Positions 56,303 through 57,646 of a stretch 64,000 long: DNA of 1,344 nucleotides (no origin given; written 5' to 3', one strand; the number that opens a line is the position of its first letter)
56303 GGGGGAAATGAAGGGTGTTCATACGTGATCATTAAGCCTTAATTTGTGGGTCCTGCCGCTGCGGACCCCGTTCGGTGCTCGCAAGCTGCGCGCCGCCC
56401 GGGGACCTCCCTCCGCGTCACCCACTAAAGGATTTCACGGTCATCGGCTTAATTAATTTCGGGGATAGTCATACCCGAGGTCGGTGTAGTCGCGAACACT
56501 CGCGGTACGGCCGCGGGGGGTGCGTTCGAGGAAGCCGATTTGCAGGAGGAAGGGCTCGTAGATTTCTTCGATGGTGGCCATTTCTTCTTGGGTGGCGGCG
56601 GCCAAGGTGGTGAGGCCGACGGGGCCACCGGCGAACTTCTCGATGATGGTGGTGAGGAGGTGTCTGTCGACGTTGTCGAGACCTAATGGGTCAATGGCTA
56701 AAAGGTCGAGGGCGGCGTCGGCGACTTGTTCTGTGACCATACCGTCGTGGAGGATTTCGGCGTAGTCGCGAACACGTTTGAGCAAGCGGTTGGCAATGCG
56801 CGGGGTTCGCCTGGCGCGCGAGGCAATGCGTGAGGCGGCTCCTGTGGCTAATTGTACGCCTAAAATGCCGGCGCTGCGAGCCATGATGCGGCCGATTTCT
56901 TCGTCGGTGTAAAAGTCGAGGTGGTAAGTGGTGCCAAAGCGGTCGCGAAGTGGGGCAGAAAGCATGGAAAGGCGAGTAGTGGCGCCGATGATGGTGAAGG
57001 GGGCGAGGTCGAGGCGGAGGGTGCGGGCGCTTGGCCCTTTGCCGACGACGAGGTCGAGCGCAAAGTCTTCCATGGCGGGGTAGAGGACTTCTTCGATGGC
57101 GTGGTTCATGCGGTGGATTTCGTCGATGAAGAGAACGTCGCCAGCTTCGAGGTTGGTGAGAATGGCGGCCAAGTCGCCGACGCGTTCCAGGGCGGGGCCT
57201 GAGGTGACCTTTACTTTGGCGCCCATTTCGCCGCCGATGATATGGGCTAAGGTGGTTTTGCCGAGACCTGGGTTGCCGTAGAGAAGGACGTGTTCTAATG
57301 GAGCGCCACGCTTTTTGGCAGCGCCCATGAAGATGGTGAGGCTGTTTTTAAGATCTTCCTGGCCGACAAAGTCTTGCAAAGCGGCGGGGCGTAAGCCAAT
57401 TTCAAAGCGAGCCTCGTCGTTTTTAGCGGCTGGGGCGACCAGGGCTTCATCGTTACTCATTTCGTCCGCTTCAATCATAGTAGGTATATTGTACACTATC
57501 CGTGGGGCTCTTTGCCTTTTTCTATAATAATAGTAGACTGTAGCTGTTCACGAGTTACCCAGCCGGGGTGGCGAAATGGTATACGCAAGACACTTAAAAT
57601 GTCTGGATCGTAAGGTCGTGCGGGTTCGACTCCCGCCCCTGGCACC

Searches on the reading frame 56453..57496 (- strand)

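Call 16: search_protein_families(library=pfam, proteins=[window:56453-57496:-], max_evalue=0.00001)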
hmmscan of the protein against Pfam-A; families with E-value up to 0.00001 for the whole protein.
window:56453-57496:- (347 aa): 5 families
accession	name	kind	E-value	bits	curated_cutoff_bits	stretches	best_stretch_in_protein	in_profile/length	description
PF05496.18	RuvB_N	-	4.7e-75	251.1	27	1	35-193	1-159/159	Holliday junction DNA helicase RuvB P-loop domain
PF17864.7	AAA_lid_4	-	5.2e-26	90.7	27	1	196-269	1-74/74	RuvB AAA lid domain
PF05491.19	RuvB_C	-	8e-21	74.2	24.7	1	271-335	2-66/72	RuvB C-terminal winged helix domain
PF00004.35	AAA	-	4.3e-20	72.9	21.2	1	70-192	1-128/131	ATPase family associated with various cellular activities (AAA)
PF07728.20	AAA_5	-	5.5e-09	36.6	22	1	69-187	1-139/139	AAA domain (dynein-related subfamily)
